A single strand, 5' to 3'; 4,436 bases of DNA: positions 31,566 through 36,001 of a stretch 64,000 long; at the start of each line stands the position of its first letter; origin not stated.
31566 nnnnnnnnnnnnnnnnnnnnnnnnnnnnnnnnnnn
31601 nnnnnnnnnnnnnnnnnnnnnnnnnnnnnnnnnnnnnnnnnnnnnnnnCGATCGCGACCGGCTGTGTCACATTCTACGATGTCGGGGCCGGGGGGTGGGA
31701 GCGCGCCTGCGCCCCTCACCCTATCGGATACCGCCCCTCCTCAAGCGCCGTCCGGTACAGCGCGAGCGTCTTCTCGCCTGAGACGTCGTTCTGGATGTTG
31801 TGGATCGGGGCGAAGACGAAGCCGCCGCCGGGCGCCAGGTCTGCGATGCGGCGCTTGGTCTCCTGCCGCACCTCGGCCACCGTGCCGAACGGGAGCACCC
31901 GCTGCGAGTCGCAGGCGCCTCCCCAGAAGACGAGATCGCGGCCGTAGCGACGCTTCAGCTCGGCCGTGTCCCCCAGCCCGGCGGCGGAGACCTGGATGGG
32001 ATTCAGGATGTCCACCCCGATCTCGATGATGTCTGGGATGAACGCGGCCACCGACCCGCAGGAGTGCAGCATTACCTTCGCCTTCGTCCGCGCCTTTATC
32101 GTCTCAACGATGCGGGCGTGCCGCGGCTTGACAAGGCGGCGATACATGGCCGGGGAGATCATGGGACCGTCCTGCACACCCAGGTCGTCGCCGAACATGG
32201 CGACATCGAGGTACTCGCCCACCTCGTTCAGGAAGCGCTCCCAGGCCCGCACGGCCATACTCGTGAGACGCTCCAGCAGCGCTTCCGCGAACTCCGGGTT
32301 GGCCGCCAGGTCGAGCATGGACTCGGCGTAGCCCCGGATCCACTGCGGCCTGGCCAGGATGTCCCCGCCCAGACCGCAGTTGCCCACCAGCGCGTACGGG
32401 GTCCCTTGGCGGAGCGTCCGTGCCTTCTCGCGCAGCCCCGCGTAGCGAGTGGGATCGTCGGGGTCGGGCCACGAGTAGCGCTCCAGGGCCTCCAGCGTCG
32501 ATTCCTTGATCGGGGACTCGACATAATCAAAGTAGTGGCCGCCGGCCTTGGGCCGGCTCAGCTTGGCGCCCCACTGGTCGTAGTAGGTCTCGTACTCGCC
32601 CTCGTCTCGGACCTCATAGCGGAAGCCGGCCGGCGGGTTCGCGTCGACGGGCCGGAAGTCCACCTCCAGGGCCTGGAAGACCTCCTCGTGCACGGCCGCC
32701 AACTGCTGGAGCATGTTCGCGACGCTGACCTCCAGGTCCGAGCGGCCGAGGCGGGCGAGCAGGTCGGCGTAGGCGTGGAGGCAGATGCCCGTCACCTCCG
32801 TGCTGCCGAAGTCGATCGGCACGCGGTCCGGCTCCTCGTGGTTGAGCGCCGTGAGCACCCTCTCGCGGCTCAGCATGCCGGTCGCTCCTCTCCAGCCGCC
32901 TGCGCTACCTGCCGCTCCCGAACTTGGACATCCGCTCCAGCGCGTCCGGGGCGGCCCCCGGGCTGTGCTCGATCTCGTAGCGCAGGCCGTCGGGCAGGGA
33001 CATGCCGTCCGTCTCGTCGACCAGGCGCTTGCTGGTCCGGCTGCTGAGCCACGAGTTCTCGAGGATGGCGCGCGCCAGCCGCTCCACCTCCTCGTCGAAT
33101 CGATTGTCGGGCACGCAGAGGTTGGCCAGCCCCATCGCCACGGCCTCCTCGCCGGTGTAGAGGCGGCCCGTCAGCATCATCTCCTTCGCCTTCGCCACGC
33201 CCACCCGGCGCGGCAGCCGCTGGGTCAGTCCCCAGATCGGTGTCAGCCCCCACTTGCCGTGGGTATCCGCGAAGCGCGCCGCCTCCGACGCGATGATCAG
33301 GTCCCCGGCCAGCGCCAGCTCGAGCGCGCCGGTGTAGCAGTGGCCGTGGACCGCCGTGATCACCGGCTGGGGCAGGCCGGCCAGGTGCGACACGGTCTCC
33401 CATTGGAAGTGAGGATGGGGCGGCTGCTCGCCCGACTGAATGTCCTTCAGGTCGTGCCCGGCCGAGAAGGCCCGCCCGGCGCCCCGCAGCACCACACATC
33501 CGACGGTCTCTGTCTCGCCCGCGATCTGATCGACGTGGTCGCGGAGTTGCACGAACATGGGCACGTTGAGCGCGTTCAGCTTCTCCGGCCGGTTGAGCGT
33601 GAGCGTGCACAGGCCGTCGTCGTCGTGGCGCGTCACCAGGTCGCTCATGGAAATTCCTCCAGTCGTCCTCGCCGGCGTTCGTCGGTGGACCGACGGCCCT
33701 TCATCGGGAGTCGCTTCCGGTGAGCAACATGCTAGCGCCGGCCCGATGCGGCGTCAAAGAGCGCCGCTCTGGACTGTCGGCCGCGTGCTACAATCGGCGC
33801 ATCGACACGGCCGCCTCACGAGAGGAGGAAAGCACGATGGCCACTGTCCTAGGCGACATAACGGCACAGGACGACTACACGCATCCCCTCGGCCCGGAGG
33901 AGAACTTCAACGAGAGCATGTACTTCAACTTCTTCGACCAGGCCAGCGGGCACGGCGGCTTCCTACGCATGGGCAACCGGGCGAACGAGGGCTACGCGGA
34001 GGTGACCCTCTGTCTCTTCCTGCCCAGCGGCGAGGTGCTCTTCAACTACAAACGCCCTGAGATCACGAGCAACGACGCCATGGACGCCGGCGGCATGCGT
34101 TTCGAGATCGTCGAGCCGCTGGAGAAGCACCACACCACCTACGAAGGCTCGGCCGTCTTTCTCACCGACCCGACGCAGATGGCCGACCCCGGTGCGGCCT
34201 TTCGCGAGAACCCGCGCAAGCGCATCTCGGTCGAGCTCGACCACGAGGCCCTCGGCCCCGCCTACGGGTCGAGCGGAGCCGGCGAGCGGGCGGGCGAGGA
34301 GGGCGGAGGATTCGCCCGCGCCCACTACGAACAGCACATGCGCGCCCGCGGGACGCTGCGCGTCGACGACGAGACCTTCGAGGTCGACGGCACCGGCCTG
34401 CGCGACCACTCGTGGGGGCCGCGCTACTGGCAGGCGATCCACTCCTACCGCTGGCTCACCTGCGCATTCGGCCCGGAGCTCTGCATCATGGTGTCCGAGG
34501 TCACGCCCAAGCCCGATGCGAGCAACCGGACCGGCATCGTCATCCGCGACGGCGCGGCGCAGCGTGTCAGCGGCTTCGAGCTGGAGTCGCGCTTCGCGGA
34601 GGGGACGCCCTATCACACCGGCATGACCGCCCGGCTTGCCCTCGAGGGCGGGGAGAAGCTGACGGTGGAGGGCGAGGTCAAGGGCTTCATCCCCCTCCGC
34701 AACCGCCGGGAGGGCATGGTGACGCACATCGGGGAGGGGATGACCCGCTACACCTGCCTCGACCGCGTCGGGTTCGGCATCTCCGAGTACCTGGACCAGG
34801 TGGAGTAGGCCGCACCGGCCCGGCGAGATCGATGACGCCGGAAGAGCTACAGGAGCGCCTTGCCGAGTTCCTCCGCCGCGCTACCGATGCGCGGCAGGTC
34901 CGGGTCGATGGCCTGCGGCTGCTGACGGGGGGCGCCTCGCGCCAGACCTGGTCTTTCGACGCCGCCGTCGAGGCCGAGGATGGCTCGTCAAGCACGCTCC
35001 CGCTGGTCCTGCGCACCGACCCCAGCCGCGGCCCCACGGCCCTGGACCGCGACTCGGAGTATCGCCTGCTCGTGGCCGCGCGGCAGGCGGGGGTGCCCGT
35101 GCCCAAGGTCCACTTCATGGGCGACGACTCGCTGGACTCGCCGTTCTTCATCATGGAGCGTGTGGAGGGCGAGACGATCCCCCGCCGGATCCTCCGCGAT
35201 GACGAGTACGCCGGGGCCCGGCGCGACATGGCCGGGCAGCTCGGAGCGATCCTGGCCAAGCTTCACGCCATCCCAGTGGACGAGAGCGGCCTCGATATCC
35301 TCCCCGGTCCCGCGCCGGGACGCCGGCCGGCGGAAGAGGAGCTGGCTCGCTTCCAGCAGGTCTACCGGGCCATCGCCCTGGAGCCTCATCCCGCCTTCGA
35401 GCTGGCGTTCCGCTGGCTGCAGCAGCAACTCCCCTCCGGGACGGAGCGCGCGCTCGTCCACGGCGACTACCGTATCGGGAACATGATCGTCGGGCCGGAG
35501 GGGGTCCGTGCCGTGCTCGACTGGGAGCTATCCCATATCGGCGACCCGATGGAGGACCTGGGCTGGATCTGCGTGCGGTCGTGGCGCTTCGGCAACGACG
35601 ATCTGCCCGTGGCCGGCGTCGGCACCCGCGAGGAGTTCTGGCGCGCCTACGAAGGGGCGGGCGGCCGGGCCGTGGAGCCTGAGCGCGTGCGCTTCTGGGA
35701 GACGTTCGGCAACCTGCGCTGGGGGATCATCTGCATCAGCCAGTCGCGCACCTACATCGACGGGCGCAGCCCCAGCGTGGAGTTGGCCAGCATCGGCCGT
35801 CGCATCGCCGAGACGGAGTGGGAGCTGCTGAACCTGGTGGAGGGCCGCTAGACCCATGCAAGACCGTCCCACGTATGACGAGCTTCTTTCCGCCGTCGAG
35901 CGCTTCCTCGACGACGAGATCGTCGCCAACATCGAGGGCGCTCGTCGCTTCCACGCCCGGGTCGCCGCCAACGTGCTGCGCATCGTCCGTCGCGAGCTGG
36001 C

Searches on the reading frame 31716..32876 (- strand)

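Call 47: search_protein_families(library=pfam, proteins=[window:31716-32876:-], max_evalue=0.00001)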
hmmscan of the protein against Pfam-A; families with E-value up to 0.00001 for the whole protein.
window:31716-32876:- (386 aa): 1 family
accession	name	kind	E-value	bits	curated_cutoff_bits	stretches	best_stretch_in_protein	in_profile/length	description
PF01208.23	URO-D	-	1.3e-19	70.9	23.9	1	119-376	95-342/346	Uroporphyrinogen decarboxylase (URO-D)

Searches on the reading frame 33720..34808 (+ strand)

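Call 47: search_protein_families(library=pfam, proteins=[window:33720-34808:+], max_evalue=0.00001)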
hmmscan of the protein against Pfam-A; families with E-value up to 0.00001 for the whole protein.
window:33720-34808:+ (362 aa): 2 families
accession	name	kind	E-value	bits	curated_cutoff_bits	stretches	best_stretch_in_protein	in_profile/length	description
PF23212.2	DUF7064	-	8.6e-28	97.6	24.7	1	236-360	1-125/126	Domain of unknown function (DUF7064)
PF23213.1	DUF7065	-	2.3e-18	67.4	27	2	164-235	116-183/183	Domain of unknown function (DUF7065)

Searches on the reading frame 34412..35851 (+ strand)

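Call 47: search_protein_families(library=pfam, proteins=[window:34412-35851:+], max_evalue=0.00001)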
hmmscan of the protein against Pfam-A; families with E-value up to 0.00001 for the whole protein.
window:34412-35851:+ (479 aa): 1 family
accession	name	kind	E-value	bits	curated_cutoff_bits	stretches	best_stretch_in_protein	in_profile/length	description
PF01636.29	APH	-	4.9e-38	131.7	23.2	1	171-413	5-233/239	Phosphotransferase enzyme family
